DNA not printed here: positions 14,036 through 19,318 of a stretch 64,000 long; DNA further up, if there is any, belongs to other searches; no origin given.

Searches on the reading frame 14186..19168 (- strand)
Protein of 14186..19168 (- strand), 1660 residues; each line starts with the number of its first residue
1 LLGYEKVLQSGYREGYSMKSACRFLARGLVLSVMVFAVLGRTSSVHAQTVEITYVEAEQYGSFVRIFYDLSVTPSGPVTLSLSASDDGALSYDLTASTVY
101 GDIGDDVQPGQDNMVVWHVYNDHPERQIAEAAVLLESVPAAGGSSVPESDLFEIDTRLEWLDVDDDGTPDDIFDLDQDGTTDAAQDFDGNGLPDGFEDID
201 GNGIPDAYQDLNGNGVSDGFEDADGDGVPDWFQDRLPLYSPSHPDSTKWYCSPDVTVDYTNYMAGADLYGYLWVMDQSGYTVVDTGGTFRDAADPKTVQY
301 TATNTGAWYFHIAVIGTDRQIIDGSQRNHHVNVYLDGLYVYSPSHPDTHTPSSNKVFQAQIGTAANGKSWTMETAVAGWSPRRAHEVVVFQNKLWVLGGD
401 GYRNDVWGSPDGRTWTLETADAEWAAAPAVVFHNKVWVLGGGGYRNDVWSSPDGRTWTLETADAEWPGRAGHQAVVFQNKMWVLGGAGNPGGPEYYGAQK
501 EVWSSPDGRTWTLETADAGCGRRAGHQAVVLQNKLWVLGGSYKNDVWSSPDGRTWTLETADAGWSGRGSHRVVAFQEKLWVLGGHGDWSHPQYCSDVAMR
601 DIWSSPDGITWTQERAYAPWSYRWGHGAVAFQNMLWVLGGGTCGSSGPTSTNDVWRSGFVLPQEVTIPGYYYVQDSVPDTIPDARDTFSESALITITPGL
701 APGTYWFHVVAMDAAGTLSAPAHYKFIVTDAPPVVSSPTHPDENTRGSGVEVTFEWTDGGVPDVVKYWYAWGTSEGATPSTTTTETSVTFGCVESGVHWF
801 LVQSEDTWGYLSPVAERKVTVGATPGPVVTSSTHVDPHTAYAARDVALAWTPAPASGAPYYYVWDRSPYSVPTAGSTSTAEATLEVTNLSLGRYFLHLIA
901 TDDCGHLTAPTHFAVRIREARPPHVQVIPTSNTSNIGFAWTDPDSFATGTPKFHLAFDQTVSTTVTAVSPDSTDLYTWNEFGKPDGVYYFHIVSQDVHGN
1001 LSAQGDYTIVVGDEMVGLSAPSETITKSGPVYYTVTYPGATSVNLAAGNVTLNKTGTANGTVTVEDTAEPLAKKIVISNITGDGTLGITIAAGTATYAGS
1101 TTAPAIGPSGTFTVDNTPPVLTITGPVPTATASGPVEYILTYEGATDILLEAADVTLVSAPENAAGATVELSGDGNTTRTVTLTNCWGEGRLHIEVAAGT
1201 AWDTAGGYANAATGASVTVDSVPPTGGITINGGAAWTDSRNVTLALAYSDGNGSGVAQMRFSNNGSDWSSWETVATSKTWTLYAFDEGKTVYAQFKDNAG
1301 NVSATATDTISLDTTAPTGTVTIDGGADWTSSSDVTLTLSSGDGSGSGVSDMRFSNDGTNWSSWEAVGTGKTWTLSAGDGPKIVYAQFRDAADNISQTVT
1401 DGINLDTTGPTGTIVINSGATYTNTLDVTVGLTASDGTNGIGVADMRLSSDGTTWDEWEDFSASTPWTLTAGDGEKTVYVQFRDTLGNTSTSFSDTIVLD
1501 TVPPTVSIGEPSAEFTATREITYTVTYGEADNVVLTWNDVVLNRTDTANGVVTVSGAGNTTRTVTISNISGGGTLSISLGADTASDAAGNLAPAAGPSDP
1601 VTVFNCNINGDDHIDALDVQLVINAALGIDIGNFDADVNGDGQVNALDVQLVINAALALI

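Call 54: search_protein_families(library=pfam, proteins=[window:14186-19168:-], max_evalue=0.001)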
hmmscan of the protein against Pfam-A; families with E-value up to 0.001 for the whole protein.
window:14186-19168:- (1660 aa): 7 families
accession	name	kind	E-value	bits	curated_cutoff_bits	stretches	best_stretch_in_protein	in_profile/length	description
PF24681.1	Kelch_KLHDC2_KLHL20_DRC7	-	3.4e-16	59.7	50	2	429-640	4-221/221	KLHDC2/KLHL20/DRC7 Kelch-repeats domain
PF13964.12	Kelch_6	-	5.2e-14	52.1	25.3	0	523-556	2-41/50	Kelch motif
PF01344.31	Kelch_1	-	4.2e-13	49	20.1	0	522-543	1-22/46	Kelch motif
PF24981.1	Beta-prop_ATRN-LZTR1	-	3.4e-10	40.1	50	1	366-549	23-228/289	Attractin/LZTR1 beta-propeller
PF00404.24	Dockerin_1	-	1.8e-09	38.1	22.9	1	1608-1655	4-55/57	Dockerin type I domain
PF13418.12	Kelch_4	-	7.2e-06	26.3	21.6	0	523-545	2-25/49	Galactose oxidase, central domain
PF13750.12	Big_3_3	-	0.00054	20.1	27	0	1473-1515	14-59/157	Bacterial Ig-like domain (group 3)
